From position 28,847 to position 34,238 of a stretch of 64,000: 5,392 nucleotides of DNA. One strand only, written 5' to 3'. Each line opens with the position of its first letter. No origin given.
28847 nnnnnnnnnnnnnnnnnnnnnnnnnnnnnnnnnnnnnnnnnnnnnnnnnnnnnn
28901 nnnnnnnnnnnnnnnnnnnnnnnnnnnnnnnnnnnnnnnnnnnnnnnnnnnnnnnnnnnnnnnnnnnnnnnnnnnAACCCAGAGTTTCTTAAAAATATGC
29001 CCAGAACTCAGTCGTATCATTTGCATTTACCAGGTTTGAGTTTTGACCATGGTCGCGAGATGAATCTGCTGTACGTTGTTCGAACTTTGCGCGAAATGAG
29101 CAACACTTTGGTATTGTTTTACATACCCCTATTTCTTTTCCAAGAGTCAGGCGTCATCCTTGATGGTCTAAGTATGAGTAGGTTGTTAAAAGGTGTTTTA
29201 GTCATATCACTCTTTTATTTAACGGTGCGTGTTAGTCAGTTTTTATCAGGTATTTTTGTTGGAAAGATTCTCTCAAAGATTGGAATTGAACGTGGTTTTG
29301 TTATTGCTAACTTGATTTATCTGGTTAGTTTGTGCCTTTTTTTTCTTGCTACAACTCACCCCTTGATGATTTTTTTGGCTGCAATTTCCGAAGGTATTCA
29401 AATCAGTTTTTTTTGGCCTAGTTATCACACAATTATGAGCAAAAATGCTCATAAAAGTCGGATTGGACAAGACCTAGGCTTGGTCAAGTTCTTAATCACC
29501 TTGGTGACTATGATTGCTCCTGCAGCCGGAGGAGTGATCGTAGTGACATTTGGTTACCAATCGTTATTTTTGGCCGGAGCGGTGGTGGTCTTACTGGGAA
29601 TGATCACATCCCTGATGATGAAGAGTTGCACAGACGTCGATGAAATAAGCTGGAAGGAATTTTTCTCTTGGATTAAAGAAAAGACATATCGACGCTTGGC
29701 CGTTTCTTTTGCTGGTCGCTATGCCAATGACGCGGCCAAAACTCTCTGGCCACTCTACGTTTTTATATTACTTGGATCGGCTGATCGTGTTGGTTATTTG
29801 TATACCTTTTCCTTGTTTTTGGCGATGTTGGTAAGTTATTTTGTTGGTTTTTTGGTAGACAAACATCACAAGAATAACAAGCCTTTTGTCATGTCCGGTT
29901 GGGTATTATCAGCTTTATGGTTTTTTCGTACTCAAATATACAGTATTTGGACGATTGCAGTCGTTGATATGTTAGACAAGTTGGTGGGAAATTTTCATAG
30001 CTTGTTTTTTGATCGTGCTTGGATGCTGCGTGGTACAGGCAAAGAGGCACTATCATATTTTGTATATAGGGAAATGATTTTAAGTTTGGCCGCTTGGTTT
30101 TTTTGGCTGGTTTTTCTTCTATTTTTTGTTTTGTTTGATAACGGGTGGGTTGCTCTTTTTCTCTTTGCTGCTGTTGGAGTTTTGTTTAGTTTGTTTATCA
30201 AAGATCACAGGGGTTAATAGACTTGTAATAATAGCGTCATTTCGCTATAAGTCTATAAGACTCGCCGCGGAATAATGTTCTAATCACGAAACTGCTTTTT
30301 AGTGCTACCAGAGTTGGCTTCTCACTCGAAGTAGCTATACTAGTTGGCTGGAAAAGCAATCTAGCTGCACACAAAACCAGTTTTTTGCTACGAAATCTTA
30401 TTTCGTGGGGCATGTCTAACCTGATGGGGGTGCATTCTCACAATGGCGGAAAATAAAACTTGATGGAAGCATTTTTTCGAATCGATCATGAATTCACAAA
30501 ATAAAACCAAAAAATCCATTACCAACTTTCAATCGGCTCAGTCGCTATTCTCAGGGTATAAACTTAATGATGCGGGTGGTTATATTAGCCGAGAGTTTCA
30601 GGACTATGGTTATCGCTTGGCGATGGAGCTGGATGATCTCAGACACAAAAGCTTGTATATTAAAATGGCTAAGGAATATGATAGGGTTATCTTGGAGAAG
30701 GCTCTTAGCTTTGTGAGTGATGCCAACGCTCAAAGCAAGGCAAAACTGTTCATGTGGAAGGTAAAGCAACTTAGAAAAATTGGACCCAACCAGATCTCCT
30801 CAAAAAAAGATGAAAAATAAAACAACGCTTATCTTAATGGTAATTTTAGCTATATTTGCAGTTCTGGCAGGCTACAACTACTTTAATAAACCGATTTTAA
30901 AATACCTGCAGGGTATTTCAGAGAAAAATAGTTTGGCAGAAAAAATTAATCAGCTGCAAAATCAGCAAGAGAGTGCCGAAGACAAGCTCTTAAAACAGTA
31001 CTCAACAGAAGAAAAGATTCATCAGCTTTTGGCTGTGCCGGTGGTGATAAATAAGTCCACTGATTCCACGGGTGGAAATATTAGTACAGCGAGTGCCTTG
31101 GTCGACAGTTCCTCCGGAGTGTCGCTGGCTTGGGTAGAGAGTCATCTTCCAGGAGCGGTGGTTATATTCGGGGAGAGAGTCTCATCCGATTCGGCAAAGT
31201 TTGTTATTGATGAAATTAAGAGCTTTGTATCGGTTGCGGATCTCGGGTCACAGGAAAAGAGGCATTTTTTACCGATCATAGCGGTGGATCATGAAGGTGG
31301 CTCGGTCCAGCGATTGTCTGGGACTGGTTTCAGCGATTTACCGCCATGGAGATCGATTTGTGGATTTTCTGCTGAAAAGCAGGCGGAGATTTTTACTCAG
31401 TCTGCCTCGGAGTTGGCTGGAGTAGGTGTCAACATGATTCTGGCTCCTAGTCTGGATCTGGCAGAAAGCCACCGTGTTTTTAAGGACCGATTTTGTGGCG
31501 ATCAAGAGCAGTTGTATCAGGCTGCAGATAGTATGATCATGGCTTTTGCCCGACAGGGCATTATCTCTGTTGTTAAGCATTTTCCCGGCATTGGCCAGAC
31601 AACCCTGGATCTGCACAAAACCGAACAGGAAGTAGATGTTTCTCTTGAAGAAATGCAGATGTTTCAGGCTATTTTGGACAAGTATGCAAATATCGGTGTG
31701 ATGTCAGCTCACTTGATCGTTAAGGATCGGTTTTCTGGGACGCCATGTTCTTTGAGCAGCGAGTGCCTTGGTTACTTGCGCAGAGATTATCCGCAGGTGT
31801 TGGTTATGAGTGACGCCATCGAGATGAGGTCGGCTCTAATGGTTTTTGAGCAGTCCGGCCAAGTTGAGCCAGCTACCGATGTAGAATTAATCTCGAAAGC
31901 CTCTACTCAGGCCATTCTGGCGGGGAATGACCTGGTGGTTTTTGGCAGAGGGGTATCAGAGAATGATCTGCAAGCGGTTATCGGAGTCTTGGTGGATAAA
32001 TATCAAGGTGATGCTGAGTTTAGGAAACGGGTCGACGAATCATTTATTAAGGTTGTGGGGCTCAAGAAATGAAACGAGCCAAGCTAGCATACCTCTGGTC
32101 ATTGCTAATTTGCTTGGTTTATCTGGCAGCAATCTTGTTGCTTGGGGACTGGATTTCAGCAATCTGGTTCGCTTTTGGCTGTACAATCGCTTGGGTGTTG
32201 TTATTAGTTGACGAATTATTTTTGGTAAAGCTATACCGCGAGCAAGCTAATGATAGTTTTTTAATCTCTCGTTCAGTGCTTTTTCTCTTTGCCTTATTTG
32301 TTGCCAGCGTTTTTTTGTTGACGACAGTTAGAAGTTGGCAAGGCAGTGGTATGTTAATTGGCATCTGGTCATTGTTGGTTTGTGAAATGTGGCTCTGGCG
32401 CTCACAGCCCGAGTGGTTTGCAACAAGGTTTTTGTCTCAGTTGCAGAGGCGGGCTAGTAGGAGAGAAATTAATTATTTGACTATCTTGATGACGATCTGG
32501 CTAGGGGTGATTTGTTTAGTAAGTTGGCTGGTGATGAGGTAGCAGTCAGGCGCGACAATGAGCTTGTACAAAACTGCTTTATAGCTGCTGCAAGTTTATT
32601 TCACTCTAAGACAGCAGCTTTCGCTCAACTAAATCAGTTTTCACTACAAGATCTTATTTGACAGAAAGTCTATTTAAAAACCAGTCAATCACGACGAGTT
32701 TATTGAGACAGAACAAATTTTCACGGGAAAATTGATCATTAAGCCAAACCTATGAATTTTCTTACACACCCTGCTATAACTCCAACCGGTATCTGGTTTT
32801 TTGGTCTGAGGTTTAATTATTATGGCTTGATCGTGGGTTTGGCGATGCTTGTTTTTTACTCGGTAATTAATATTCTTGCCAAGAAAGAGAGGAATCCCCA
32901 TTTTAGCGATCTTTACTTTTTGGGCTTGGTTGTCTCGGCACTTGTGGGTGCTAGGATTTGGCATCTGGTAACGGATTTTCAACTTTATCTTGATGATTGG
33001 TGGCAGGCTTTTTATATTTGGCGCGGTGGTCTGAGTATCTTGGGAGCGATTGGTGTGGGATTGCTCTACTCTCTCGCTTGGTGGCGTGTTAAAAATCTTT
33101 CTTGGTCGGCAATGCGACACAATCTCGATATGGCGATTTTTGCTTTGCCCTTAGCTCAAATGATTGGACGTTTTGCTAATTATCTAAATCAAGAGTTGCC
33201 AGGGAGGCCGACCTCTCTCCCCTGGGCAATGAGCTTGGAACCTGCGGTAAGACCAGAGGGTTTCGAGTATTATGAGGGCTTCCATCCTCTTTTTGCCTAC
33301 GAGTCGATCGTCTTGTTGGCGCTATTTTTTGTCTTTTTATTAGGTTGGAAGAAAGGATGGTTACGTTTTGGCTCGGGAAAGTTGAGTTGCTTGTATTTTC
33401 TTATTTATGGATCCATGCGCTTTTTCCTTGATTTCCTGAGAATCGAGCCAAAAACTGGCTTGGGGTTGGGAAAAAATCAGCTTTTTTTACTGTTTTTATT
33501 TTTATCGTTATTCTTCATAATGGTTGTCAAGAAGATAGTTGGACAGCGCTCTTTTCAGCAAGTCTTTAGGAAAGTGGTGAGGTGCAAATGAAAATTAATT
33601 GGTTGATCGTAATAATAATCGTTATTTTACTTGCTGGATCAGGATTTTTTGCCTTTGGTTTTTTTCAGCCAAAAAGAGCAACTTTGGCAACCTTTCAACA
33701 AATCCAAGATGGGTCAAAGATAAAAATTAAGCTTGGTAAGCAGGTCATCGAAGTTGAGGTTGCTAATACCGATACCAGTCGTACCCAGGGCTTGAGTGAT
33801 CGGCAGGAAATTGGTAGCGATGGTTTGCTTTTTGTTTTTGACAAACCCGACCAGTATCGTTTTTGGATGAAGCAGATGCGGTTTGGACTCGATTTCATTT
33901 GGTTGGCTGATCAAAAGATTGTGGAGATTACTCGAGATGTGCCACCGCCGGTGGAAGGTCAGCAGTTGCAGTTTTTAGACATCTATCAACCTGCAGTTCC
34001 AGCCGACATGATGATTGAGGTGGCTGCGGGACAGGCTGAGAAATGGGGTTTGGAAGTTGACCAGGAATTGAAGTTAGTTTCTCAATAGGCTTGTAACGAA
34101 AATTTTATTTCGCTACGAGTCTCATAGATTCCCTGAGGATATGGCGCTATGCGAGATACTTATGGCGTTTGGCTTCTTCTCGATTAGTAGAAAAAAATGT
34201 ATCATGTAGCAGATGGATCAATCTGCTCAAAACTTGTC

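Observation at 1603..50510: Previously unnoted dispersed palindromic repeat family with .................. terminal inverted repeats in at least ten intergenic sites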

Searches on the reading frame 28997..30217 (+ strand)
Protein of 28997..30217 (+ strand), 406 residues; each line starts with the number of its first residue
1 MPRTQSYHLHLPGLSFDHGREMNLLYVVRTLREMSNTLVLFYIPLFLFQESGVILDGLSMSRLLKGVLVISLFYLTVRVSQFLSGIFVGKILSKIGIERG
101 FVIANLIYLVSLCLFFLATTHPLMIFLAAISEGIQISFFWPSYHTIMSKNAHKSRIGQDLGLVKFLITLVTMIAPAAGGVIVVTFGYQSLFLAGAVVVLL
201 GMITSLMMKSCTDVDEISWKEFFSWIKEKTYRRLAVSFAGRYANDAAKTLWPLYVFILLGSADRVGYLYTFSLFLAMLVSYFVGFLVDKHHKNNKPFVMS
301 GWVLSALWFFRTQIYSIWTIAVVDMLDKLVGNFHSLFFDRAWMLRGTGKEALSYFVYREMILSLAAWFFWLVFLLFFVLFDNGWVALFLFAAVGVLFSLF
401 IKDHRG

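Call 9: search_protein_families(library=ncbifam, proteins=[window:28997-30217:+])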
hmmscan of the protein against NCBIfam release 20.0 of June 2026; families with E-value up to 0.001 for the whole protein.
window:28997-30217:+ (406 aa): 4 families
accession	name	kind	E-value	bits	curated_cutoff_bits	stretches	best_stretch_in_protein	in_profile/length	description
TIGR00880.1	2_A_01_02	superfamily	1.6e-08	34.8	131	1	75-208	5-137/141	multidrug resistance protein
NF009048.0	PRK12382.1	subfamily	2.2e-05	23.5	364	1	83-208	264-388/392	arabinose transporter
NF003477.0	PRK05122.1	subfamily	8.4e-05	21.4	374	1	112-210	295-392/404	MFS transporter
TIGR00900.1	2A0121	subfamily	0.00014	21.4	319.6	1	69-207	35-176/364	H+ Antiporter protein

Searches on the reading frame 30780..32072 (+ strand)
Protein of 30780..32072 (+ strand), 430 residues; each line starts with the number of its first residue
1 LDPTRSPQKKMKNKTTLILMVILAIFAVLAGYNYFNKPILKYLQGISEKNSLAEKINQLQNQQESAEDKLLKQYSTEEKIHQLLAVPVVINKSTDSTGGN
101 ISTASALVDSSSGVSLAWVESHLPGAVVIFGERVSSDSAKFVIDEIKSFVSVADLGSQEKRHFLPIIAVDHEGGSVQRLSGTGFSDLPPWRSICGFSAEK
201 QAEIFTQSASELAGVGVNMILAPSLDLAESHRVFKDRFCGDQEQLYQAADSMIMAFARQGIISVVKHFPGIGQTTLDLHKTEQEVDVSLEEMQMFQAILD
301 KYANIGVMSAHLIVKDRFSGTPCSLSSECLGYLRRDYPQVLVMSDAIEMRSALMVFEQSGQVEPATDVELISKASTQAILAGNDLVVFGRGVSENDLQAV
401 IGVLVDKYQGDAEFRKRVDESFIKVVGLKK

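Call 9: search_protein_families(library=ncbifam, proteins=[window:30780-32072:+])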
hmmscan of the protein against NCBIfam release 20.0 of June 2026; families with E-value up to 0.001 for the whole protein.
window:30780-32072:+ (430 aa): 1 family
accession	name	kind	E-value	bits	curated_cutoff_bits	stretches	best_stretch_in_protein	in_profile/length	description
NF003740.0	PRK05337.1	equivalog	1.2e-26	93.6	207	1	166-362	59-267/340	beta-N-acetylhexosaminidase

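Call 36: search_protein_families(library=pfam, proteins=[window:30780-32072:+], max_evalue=0.001)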
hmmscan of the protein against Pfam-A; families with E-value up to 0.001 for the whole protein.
window:30780-32072:+ (430 aa): 1 family
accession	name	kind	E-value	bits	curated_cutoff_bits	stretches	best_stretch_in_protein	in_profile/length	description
PF00933.27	Glyco_hydro_3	-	5.6e-28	98.7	27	1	76-393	2-286/316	Glycosyl hydrolase family 3 N terminal domain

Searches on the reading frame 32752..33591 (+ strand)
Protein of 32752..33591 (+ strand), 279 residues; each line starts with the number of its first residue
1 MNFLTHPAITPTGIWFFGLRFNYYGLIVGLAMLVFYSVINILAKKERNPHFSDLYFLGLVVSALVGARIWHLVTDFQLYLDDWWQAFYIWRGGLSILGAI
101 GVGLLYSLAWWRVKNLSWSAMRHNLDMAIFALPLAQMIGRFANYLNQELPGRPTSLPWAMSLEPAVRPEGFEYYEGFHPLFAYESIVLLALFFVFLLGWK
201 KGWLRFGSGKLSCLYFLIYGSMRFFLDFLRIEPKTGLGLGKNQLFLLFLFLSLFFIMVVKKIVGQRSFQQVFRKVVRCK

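Call 36: search_protein_families(library=pfam, proteins=[window:32752-33591:+], max_evalue=0.001)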
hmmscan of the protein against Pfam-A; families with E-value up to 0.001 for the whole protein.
window:32752-33591:+ (279 aa): 1 family
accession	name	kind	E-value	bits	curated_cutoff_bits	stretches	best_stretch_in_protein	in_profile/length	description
PF01790.23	LGT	-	4.2e-40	138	24.9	1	18-258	7-239/240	Prolipoprotein diacylglyceryl transferase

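Call 37: find_related_loci(query=window:32752-33591:+, collection=metagenome_contigs, flank=10000)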
Query window:32752-33591:+ (279 aa) in metagenome_contigs; peptide patterns used: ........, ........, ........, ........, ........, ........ (x = any residue, [..] = any of these).
68 stretches matched a pattern, but none encodes a relative of the query by tblastn (E <= 1e-3).

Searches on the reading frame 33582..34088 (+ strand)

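Call 36: search_protein_families(library=pfam, proteins=[window:33582-34088:+], max_evalue=0.001)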
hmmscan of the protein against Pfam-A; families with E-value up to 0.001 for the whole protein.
window:33582-34088:+ (168 aa): 1 family
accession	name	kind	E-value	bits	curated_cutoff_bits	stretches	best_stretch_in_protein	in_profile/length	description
PF02643.20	DUF192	-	5.1e-25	87.9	27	1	56-164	1-95/96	Uncharacterized ACR, COG1430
